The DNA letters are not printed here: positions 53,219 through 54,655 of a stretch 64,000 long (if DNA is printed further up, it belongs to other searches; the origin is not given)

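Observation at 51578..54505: Tandem paralogous membrane-anchored FecR-like proteins, one with four Flg_new repeats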

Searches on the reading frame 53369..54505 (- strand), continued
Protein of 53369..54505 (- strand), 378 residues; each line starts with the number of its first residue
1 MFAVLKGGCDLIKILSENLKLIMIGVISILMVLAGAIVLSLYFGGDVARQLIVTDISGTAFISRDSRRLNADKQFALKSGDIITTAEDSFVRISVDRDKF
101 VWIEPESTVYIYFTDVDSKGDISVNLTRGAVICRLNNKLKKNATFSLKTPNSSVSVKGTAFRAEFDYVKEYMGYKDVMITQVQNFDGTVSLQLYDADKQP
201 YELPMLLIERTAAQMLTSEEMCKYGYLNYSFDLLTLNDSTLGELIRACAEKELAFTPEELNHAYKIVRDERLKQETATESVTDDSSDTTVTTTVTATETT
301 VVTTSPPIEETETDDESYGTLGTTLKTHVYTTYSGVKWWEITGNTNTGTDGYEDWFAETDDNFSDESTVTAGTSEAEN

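Call 52: search_protein_families(library=pfam, proteins=[L023:11095-11634:+, L020:11130-11663:+, L013:12224-12709:+, L019:11817-12308:-, L020:13700-14185:-, L024:4877-5392:-, L010:10967-11464:+, L023:11627-12337:+, L026:6766-7323:+, L027:11555-12190:+], max_evalue=0.001)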
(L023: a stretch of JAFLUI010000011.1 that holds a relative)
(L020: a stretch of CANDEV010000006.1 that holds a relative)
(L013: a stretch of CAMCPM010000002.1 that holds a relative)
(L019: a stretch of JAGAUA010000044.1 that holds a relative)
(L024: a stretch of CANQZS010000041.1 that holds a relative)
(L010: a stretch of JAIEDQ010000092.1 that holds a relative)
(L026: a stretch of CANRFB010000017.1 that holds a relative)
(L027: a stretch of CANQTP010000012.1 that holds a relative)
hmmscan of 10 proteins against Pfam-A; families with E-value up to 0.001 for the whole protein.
L023:11095-11634:+ (179 aa): 4 families
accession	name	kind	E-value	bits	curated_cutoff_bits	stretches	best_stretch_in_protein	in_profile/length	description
PF08281.18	Sigma70_r4_2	-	3.3e-11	43.1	25.7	1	118-168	3-53/54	Sigma-70, region 4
PF04542.20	Sigma70_r2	-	0.00023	21.3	24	1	22-87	2-67/71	Sigma-70 region 2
PF04545.22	Sigma70_r4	-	0.00041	20.2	24.1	0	124-166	3-45/50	Sigma-70, region 4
PF07374.17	DUF1492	-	0.00086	19.9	21.5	0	96-157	28-87/100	Protein of unknown function (DUF1492)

L020:11130-11663:+ (177 aa): 6 families
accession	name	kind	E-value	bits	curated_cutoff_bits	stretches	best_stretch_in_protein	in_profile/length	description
PF13302.13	Acetyltransf_3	-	1.1e-14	55.7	25.4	1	40-153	32-137/138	Acetyltransferase (GNAT) domain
PF00583.31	Acetyltransf_1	-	4.7e-12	46.6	20.7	1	65-152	30-115/116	Acetyltransferase (GNAT) family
PF13508.13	Acetyltransf_7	-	2.9e-05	24.8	27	1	68-132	3-61/84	Acetyltransferase (GNAT) domain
PF13673.13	Acetyltransf_10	-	6.4e-05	23.4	23.6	1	55-152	17-106/128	Acetyltransferase (GNAT) domain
PF13527.13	Acetyltransf_9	-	8.6e-05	23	25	1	59-130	32-106/127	Acetyltransferase (GNAT) domain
PF13420.13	Acetyltransf_4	-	9.3e-05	22.9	24.3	1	64-160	44-141/155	Acetyltransferase (GNAT) domain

L013:12224-12709:+ (161 aa): 0 families

L019:11817-12308:- (163 aa): 0 families

L020:13700-14185:- (161 aa): 1 family
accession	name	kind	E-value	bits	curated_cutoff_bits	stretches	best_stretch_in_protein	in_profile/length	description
PF00583.31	Acetyltransf_1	-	1.4e-06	29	20.7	1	30-132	12-111/116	Acetyltransferase (GNAT) family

L024:4877-5392:- (171 aa): 2 families
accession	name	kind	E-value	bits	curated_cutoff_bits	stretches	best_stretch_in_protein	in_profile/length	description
PF22811.2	Zn_ribbon_NrdR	-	1.4e-18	67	27.2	1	23-62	1-42/42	Transcriptional repressor NrdR-like, N-terminal domain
PF03477.21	ATP-cone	-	2.4e-16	60.5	25.8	1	70-154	2-87/88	ATP cone domain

L010:10967-11464:+ (165 aa): 0 families

L023:11627-12337:+ (236 aa): 1 family
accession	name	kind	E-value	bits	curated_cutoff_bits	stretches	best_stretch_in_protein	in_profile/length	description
PF14285.11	DUF4367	-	2.2e-14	54.3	22.1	1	128-233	3-110/110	Domain of unknown function (DUF4367)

L026:6766-7323:+ (185 aa): 1 family
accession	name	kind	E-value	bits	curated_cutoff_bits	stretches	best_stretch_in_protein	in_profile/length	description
PF01618.21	MotA_ExbB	-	7.2e-09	35.9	22.9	1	63-155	24-122/127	MotA/TolQ/ExbB proton channel family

L027:11555-12190:+ (211 aa): 0 families

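Call 87: search_protein_families(library=pfam, proteins=[window:53369-54475:-], max_evalue=0.01)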
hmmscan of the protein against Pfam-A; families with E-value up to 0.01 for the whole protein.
window:53369-54475:- (368 aa): 1 family
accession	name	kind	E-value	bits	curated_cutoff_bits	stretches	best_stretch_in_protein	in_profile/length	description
PF04773.18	FecR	-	2.6e-08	34.6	24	1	72-153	2-80/97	FecR protein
